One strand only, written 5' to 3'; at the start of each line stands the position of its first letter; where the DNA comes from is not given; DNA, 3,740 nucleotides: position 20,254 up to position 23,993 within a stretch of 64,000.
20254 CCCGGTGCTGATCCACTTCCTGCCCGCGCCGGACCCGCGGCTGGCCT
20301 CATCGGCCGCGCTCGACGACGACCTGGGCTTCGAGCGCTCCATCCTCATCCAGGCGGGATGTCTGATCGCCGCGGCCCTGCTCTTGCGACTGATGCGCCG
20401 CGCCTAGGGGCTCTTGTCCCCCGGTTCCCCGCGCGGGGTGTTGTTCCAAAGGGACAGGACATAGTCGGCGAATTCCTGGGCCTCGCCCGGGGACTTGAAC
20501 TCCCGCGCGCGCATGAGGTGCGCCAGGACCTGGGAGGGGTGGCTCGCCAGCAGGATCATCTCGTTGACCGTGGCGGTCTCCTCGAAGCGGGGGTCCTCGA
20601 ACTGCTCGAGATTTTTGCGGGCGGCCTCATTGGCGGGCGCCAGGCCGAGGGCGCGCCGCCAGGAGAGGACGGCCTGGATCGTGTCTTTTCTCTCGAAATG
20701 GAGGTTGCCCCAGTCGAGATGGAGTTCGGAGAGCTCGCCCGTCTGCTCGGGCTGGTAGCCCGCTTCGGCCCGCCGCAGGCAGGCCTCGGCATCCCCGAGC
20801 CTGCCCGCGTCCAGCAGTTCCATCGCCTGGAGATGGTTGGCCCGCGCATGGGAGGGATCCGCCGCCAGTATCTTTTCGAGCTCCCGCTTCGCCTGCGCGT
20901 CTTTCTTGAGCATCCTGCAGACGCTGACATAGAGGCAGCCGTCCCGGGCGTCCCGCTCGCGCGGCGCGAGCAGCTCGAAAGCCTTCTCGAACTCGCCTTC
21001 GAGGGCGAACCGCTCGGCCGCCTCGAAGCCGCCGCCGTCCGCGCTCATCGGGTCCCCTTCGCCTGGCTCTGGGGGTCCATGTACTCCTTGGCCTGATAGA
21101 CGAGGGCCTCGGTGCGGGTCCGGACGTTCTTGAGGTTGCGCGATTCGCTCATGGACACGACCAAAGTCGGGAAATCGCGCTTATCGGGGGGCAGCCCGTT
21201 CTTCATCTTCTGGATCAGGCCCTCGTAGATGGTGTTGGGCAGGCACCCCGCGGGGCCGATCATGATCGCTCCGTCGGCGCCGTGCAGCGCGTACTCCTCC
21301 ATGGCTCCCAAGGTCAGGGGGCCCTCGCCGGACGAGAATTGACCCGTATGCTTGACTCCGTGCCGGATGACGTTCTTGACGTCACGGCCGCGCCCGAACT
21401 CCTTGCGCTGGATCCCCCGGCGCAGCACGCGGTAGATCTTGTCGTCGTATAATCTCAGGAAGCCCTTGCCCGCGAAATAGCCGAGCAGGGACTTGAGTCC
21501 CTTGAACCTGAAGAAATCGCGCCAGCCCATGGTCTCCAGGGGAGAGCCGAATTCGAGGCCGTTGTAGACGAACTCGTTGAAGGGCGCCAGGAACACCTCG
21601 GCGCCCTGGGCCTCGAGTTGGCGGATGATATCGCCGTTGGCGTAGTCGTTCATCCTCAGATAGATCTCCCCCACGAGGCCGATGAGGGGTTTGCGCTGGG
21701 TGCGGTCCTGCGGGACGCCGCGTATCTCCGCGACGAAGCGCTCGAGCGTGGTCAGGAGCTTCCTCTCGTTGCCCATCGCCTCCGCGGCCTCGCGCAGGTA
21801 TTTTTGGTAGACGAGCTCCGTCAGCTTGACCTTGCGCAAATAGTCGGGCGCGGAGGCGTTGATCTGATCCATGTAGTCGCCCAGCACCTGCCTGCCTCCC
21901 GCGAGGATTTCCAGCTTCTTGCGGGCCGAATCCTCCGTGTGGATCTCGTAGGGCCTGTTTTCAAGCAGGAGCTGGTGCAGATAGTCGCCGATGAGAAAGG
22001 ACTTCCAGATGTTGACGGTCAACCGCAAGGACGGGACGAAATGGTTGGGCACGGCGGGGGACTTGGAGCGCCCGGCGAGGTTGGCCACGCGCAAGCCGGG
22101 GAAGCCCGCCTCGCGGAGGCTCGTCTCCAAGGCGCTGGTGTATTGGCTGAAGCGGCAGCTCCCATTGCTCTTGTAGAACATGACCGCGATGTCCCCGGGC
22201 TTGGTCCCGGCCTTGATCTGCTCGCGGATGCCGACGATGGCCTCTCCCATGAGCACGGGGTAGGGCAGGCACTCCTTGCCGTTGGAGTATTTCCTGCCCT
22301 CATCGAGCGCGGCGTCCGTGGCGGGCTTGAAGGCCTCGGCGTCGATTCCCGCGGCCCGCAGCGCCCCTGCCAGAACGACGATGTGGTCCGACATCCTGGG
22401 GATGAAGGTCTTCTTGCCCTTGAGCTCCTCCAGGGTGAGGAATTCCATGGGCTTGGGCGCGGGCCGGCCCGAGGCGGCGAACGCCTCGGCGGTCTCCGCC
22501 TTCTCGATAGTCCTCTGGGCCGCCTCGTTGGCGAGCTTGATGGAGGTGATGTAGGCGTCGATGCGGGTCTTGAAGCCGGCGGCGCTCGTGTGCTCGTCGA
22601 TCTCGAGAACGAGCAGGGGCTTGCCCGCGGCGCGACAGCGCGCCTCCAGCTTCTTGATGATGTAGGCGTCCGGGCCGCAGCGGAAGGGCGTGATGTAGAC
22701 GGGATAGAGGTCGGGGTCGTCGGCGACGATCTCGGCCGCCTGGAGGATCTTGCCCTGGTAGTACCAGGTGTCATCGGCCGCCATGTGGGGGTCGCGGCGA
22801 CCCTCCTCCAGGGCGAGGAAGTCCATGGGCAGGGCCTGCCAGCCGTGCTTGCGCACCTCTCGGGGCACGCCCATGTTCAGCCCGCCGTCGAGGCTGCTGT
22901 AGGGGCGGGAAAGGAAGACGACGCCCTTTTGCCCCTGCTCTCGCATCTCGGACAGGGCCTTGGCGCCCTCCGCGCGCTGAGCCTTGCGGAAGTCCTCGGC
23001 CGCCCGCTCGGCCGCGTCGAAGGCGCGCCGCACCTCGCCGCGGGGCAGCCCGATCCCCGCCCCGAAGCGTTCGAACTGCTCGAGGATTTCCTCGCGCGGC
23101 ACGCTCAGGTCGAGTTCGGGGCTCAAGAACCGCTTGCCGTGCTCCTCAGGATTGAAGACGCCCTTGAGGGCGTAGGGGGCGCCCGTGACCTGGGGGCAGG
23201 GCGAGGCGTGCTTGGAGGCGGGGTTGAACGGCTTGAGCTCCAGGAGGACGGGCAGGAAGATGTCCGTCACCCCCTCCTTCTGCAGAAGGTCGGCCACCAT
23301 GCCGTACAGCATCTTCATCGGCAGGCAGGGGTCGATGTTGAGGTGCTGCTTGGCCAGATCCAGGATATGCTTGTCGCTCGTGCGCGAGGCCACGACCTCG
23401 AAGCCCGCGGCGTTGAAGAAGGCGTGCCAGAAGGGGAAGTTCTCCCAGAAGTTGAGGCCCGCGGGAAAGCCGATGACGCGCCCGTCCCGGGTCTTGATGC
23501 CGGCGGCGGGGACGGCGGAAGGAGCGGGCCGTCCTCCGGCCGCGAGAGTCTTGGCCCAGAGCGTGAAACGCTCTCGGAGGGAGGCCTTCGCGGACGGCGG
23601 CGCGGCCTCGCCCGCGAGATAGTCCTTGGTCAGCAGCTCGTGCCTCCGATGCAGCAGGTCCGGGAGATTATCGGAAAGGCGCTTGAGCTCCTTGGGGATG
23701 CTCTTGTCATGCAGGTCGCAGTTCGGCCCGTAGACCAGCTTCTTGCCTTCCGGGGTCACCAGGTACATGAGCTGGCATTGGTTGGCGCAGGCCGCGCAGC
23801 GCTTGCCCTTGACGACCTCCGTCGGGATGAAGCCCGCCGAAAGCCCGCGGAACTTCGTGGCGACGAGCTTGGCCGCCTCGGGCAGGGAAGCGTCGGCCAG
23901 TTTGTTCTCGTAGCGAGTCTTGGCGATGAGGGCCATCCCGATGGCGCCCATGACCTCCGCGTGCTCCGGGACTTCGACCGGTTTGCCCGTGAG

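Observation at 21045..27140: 2031-aa membrane-anchored double activase-ATPase / DUF2229 giant protein with a novel exported N-terminal extension, coupled to a TPR protein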

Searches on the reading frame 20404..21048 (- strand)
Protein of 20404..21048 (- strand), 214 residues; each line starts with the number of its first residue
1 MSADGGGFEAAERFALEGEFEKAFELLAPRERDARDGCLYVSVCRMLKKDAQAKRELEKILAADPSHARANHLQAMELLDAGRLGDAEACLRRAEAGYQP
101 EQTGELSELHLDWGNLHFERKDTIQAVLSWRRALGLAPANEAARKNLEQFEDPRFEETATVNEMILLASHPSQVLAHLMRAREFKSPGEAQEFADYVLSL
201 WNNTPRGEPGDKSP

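Call 6: search_protein_families(library=pfam, proteins=[window:20404-21048:-], max_evalue=0.01)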
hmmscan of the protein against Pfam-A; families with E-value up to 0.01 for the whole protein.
window:20404-21048:- (214 aa): 4 families
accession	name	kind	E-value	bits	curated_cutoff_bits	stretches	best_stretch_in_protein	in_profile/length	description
PF07719.23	TPR_2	-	1.7e-05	25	27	0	108-140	2-34/34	Tetratricopeptide repeat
PF13428.12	TPR_14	-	2.5e-05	24.9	23.5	0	40-73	7-40/44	Tetratricopeptide repeat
PF13181.12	TPR_8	-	0.0036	17.8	25.7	0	68-94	1-27/34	Tetratricopeptide repeat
PF23914.1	TPR_CcmH_CycH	-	0.0038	17.5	42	0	49-92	102-145/158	Cytochrome c-type biogenesis protein H TPR domain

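Call 7: search_protein_families(library=ncbifam, proteins=[window:20404-21048:-], max_evalue=0.01)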
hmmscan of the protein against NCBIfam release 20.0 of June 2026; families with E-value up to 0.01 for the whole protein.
window:20404-21048:- (214 aa): 3 families
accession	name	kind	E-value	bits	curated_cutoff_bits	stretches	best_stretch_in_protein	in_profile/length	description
TIGR02917.1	PEP_TPR_lipo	equivalog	3.2e-06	25.3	312.2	1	18-149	377-507/899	XrtA/PEP-CTERM system TPR-repeat protein PrsT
NF047507.1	TPR_BatC_Lepto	exception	9.7e-05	21.9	175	1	84-150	71-139/214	TPR repeat-containing protein BatC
TIGR02521.1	type_IV_pilW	equivalog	0.0051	16.4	154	0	51-94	48-91/234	type IV pilus biogenesis/stability protein PilW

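Call 85: list_cluster_members(proteins=[P0051, P0001, window:20407-21048:-])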
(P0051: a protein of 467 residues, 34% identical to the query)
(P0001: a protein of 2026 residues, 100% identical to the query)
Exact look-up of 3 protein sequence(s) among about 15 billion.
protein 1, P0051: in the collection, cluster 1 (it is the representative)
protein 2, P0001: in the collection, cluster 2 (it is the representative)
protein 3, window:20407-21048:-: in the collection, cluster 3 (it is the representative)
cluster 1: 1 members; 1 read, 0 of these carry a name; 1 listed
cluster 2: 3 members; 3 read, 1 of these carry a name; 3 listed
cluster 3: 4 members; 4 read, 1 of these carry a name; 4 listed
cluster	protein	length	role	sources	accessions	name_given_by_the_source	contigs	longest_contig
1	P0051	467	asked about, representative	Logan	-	-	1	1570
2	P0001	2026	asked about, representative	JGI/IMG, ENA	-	-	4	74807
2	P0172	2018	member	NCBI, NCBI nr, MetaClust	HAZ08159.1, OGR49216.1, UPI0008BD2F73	MAG TPA: hypothetical protein DCZ01_06495 [Elusimicrobia bacterium] | MAG: hypothetical protein A2X37_02555 [Elusimicrobia bacterium GWA2_66_18] | status=active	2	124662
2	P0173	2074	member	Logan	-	-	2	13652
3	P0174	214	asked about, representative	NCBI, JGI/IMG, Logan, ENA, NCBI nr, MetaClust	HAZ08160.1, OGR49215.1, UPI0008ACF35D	MAG TPA: hypothetical protein DCZ01_06500 [Elusimicrobia bacterium] | MAG: hypothetical protein A2X37_02550 [Elusimicrobia bacterium GWA2_66_18] | status=active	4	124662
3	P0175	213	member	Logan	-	-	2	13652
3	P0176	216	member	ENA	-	-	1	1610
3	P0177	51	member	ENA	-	-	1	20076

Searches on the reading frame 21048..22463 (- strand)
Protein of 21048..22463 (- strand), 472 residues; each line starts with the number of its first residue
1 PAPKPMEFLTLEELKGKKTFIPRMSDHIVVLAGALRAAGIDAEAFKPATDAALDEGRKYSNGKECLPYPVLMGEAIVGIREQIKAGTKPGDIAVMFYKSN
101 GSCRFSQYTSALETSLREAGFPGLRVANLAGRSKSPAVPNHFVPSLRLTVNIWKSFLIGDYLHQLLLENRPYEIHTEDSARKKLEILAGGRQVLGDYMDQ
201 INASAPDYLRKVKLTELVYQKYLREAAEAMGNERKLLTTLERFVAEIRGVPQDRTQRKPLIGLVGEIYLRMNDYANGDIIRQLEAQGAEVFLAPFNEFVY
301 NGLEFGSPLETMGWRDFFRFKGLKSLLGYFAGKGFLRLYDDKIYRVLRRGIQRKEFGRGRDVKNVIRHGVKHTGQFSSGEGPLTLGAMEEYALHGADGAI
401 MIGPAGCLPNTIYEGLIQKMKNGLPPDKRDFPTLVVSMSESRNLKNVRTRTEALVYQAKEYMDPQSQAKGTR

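Call 67: search_protein_families(library=pfam, proteins=[window:21048-22463:-], max_evalue=1)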
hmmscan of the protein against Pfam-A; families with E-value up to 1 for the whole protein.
window:21048-22463:- (472 aa): 3 families
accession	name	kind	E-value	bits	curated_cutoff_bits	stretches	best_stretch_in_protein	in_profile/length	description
PF07325.16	Curto_V2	-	0.17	12.2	25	1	207-251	66-110/126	Curtovirus V2 protein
PF09989.15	DUF2229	-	0.22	11.6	29.4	0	223-291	150-213/218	CoA enzyme activase uncharacterised domain (DUF2229)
PF06050.19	HGD-D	-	0.27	11.2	28.4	0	394-455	282-339/342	2-hydroxyglutaryl-CoA dehydratase, D-component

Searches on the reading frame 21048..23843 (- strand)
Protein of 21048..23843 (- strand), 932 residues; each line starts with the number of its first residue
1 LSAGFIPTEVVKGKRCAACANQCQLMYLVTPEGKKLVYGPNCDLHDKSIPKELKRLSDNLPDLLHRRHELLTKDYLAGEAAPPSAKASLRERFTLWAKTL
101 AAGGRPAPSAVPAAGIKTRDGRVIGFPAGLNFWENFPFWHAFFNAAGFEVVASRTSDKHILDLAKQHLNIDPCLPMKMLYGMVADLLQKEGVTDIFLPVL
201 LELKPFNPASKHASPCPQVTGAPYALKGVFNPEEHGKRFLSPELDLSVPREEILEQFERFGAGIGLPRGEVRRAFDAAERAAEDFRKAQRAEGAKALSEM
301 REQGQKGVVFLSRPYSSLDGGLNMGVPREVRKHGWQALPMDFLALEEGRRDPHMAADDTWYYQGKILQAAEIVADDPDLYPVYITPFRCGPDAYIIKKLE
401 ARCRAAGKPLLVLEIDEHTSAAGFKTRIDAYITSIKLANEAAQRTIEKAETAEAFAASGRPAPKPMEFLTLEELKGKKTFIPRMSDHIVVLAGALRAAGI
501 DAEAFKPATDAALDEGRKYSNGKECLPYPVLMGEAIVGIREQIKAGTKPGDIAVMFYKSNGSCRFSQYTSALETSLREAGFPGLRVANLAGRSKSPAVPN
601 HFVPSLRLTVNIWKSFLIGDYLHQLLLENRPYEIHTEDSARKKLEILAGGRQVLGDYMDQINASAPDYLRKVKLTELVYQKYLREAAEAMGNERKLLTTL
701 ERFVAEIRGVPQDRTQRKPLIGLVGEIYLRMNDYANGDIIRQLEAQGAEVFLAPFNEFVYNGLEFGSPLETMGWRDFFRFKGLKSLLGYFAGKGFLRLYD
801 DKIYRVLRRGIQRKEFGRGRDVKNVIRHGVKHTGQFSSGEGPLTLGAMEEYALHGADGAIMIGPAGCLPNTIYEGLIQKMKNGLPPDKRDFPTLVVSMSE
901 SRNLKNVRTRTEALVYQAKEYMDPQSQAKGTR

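Call 52: predict_structure(alignment_id=A1)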
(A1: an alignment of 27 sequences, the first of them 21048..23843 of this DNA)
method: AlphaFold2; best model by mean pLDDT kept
length: 932 residues; sequences in the alignment: 27
mean_pLDDT: 77.1   pTM: 0.79
mean pLDDT of the five models: 77.1, 76.6, 75.2, 74.2, 73.0
residues with pLDDT >= 90: 271; 70-90: 396; 50-70: 165; < 50: 100
segments of 3 or more residues with pLDDT < 50: 1-15, 43-49, 85-87, 105-116, 447-466, 593-597, 650-670, 927-932
pLDDT, mean of each block of 10 residues (from residue 1): 30 47 55 55 47 62 84 66 50 57 49 53 85 81 90 85 82 80 93 91 75 75 88 89 88 94 93 94 91 92 91 76 80 89 72 58 85 91 81 83 85 74 77 85 57 34 49 86 89 93 91 91 85 92 91 78 66 85 79 49 78 89 91 67 52 45 43 80 94 93 90 89 91 90 92 84 58 59 73 79 87 70 84 72 87 93 81 85 93 89 81 94 63 32
secondary structure, 60 per line:
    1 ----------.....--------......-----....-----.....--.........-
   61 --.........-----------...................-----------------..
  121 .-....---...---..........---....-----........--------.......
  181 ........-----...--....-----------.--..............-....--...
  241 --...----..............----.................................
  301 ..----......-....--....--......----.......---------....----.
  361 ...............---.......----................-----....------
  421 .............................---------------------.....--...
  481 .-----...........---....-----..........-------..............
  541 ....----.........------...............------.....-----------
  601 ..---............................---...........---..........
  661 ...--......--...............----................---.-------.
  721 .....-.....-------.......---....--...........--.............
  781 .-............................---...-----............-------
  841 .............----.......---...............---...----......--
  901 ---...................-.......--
elements in order (helices of 4 or more, strands of 3 or more residues): E11-15 E24-29 E35-38 H44-48 H51-59 H63-71 H83-101 E123-126 H136-145 E149-152 H158-165 H174-188 E194-196 E199-202 H217-230 H232-235 E238-240 E243-245 H250-263 H268-302 E307-312 H314-317 H320-323 H326-331 E336-339 H352-355 H361-375 E379-385 H390-405 E411-414 H421-449 H471-475 E478-481 H487-497 E501-504 H510-519 H527-544 E552-557 H564-578 E585-589 H606-632 H637-647 H651-663 H666-671 H674-688 H693-708 E720-725 H727-731 H739-745 E749-752 H755-765 H768-781 H783-810 H822-833 H841-853 E858-864 H868-882 E893-898 H904-922 H924-930
